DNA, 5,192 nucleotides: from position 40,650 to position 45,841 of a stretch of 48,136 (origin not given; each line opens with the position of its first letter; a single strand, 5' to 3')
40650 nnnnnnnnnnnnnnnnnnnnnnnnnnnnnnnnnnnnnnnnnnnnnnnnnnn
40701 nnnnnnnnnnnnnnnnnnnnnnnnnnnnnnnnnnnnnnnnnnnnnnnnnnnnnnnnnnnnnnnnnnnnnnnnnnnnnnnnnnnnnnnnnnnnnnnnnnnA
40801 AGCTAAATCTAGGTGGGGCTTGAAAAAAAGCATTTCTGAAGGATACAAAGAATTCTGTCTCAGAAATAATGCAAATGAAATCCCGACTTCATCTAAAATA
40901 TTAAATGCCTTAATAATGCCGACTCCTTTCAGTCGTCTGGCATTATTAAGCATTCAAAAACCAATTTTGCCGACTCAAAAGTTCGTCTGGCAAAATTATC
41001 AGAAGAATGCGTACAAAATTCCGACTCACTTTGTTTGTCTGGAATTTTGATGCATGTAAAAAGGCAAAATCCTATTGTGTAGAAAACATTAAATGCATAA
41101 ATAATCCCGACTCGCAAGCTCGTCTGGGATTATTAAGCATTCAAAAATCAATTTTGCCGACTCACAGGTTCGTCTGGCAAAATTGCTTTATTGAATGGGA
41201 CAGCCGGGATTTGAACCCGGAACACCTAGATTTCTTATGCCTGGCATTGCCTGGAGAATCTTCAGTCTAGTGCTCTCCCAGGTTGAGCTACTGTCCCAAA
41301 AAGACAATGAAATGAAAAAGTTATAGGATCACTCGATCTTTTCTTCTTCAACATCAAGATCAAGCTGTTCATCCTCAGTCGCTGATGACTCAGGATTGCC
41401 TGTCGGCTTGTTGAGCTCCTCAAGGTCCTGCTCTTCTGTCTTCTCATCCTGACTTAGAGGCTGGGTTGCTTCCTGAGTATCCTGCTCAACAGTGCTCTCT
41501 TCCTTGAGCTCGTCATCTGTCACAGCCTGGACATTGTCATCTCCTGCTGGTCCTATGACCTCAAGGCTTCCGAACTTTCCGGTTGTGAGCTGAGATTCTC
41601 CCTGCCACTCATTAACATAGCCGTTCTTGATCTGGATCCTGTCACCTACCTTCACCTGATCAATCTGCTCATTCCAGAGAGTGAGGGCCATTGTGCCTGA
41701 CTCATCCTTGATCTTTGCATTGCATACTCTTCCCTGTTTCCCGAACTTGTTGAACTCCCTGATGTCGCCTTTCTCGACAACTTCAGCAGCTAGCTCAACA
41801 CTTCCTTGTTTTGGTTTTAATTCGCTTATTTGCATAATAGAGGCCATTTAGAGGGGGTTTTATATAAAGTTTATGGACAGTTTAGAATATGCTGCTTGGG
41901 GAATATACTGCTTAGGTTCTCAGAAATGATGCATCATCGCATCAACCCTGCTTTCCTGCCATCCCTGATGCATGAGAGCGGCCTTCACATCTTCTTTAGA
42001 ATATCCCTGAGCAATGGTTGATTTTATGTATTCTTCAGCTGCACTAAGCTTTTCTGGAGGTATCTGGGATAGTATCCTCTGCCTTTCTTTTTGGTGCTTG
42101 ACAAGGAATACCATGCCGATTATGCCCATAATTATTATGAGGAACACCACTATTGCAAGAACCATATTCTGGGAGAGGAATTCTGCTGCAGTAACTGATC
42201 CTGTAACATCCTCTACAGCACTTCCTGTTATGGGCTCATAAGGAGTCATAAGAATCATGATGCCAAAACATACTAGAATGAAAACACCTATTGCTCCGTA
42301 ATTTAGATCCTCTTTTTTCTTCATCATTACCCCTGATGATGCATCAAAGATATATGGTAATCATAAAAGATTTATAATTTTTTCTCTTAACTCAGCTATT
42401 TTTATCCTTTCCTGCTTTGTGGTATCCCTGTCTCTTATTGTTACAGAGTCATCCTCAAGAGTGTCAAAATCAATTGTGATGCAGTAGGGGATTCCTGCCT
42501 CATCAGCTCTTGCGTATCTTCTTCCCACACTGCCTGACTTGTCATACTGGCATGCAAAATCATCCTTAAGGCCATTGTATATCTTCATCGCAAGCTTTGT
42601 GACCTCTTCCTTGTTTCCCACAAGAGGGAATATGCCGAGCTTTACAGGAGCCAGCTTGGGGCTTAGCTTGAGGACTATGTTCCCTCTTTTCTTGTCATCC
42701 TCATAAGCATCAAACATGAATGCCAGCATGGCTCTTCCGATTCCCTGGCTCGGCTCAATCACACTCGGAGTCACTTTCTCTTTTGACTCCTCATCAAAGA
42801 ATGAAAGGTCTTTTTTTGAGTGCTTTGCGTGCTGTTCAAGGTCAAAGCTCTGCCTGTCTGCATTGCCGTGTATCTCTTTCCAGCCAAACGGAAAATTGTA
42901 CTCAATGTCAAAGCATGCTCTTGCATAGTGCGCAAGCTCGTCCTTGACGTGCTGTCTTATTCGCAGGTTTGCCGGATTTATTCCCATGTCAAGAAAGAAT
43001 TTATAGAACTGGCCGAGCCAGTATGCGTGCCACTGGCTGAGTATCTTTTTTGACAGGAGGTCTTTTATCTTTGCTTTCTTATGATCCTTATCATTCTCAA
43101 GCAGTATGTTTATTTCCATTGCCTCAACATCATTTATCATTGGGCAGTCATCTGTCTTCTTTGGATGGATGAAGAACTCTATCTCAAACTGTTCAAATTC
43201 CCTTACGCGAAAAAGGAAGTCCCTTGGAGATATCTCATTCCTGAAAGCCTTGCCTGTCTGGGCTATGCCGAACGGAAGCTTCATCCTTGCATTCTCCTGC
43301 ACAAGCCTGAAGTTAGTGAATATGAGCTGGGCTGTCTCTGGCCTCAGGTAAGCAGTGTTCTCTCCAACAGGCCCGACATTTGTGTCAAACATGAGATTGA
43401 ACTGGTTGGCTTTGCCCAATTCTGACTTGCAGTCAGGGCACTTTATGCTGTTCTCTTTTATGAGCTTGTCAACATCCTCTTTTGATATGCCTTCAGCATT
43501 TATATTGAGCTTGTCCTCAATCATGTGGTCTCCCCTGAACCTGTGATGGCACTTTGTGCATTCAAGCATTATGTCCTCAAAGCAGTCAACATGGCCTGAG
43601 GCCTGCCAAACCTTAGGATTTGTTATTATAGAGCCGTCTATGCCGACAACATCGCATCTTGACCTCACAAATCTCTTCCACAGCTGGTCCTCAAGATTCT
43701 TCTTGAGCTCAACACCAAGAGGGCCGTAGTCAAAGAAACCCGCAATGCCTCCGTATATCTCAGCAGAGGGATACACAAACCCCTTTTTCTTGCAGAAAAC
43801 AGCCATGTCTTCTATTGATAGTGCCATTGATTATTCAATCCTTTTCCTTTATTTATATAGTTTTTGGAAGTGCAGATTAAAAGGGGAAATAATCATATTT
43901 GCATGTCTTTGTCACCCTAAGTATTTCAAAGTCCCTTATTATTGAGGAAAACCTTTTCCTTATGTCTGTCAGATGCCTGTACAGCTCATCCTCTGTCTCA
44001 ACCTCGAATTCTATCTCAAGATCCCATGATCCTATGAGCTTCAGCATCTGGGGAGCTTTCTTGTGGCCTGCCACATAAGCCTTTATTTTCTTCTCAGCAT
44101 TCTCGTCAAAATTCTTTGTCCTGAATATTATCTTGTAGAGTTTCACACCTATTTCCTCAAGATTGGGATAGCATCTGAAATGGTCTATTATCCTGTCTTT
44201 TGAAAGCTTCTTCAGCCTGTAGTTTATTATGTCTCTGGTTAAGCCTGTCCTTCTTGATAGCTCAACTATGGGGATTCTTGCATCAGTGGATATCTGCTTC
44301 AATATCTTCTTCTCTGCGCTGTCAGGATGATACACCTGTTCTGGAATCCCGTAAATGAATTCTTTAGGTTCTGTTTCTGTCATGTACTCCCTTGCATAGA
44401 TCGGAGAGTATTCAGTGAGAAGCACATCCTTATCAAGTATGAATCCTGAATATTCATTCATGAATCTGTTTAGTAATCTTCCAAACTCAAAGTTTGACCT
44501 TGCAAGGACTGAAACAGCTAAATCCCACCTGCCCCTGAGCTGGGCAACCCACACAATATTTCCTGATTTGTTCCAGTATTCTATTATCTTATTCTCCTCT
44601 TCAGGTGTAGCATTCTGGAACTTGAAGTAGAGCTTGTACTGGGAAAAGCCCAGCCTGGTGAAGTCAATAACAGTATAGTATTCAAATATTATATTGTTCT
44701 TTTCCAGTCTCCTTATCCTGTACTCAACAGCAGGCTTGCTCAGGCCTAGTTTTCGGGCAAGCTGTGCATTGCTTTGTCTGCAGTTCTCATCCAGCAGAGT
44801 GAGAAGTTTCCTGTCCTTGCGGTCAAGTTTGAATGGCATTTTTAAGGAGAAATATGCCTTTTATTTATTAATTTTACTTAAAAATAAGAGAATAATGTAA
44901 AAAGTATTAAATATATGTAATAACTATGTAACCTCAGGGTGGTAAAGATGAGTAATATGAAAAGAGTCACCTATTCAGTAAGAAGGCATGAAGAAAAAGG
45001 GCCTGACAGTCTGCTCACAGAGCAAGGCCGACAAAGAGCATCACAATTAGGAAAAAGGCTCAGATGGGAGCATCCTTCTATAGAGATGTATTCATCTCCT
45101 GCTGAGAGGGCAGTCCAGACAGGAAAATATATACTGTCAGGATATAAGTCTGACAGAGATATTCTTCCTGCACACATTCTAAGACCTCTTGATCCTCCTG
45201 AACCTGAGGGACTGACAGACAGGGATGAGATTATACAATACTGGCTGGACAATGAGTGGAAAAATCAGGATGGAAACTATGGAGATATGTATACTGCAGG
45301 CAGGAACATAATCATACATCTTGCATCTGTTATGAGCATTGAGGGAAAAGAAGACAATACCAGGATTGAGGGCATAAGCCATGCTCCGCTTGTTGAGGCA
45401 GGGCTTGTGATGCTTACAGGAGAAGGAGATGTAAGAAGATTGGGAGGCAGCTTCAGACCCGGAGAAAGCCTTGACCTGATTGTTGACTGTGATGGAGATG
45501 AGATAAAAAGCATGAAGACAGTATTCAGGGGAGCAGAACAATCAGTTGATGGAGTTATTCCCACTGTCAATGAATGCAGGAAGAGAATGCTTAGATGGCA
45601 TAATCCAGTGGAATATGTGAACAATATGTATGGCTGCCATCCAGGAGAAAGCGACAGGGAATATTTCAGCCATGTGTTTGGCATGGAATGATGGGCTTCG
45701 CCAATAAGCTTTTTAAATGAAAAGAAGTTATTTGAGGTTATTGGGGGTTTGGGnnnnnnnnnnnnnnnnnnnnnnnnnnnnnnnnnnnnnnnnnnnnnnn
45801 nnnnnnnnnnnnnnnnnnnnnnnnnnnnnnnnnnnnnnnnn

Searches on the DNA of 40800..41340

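Call 76: search_rna_families(source=window, start=40800, end=41340, threshold=evalue, max_evalue=5)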
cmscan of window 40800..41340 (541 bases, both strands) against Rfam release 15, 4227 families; matches with E-value up to 5: 4.
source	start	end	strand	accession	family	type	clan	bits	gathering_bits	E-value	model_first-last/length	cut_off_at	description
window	41196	41297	-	RF00005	tRNA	Gene; tRNA;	CL00001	57.2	29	8.6e-12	1-71/71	no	tRNA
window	41199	41251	-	RF01684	mascRNA-menRNA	Gene;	-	16.5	42.5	1.5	1-56/56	no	MALAT1-associated small cytoplasmic RNA/MEN beta RNA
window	40906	41004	+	RF00396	SNORA13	Gene; snRNA; snoRNA; HACA-box;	CL00028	16.5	53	3.3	1-134/134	no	Small nucleolar RNA SNORA13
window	41010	41053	-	RF00823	lsy-6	Gene; miRNA;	-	15.4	60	2.7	17-58/74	no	lsy-6 microRNA precursor family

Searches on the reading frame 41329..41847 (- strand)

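Call 53: search_protein_families(library=pfam, proteins=[window:41329-41847:-], max_evalue=0.001)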
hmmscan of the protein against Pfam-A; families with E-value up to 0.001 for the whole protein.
window:41329-41847:- (172 aa): 2 families
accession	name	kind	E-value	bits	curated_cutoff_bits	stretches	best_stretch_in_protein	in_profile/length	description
PF21473.3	Ssb-like_OB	-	1.4e-09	38.5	24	1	10-97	1-97/97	Single-stranded DNA binding protein Ssb-like, OB fold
PF01336.31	tRNA_anti-codon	-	1.4e-08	35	27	1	23-86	7-66/75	OB-fold nucleic acid binding domain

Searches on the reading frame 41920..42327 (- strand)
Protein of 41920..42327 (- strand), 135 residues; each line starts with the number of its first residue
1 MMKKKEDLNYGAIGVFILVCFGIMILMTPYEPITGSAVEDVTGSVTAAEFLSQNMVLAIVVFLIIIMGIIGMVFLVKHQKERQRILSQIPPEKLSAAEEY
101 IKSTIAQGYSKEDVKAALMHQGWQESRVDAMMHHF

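Call 53: search_protein_families(library=pfam, proteins=[window:41920-42327:-], max_evalue=0.001)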
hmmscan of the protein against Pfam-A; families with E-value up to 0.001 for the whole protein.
window:41920-42327:- (135 aa): 1 family
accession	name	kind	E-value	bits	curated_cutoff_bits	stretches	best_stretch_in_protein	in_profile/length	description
PF13273.12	DUF4064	-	0.00011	22.8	32.1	1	13-79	11-85/102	Protein of unknown function (DUF4064)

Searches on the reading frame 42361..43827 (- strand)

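Call 53: search_protein_families(library=pfam, proteins=[window:42361-43827:-], max_evalue=0.001)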
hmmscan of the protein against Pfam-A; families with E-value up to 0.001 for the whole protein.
window:42361-43827:- (488 aa): 2 families
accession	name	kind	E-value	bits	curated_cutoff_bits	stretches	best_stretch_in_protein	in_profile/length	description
PF03129.25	HGTP_anticodon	-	4.8e-22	78.4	21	1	399-486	4-93/94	Anticodon binding domain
PF00587.30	tRNA-synt_2b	-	2.1e-08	34.9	29.3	1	157-227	9-78/179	tRNA synthetase class II core domain (G, H, P, S and T)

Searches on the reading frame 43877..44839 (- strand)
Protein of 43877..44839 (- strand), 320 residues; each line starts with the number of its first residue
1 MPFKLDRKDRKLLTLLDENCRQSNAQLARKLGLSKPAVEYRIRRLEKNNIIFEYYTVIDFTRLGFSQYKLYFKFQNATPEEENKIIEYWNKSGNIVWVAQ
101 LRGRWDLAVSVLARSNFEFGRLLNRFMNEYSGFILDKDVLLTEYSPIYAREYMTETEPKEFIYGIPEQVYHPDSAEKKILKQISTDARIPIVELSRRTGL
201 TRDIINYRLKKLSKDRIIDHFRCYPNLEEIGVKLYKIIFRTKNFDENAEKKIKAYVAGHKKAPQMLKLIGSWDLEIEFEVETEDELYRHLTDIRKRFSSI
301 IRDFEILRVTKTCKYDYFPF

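Call 53: search_protein_families(library=pfam, proteins=[window:43877-44839:-], max_evalue=0.001)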
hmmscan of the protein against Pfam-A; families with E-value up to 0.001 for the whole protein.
window:43877-44839:- (320 aa): 8 families
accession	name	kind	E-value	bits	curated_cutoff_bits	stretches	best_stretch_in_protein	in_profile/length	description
PF13412.12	HTH_24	-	7.5e-24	83.5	21.9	2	5-51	1-47/48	Winged helix-turn-helix DNA-binding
PF13404.12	HTH_AsnC-type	-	1.2e-22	79.8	27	2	5-46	1-42/42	AsnC-type helix-turn-helix domain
PF01047.28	MarR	-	1.5e-08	34.8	24.6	1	11-51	7-47/59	MarR family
PF12802.13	MarR_2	-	3e-06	27.8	27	0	25-51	24-50/61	MarR family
PF12840.13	HTH_20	-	5.1e-06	26.8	27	0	25-51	22-48/51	Helix-turn-helix domain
PF01022.26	HTH_5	-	7.8e-06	26.1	22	0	10-51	5-45/47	Bacterial regulatory protein, arsR family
PF09339.16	HTH_IclR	-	0.00044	20.4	22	0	12-46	8-43/52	IclR helix-turn-helix domain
PF04967.18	HTH_10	-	0.00099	19.3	23.1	0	23-48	25-50/53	HTH DNA binding domain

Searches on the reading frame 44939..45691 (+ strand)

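Call 53: search_protein_families(library=pfam, proteins=[window:44939-45691:+], max_evalue=0.001)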
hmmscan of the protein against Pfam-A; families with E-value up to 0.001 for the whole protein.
window:44939-45691:+ (250 aa): 1 family
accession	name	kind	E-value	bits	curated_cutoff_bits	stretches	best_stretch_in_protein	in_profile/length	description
PF00300.27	His_Phos_1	-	8.5e-10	39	21.7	1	20-110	19-106/194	Histidine phosphatase superfamily (branch 1)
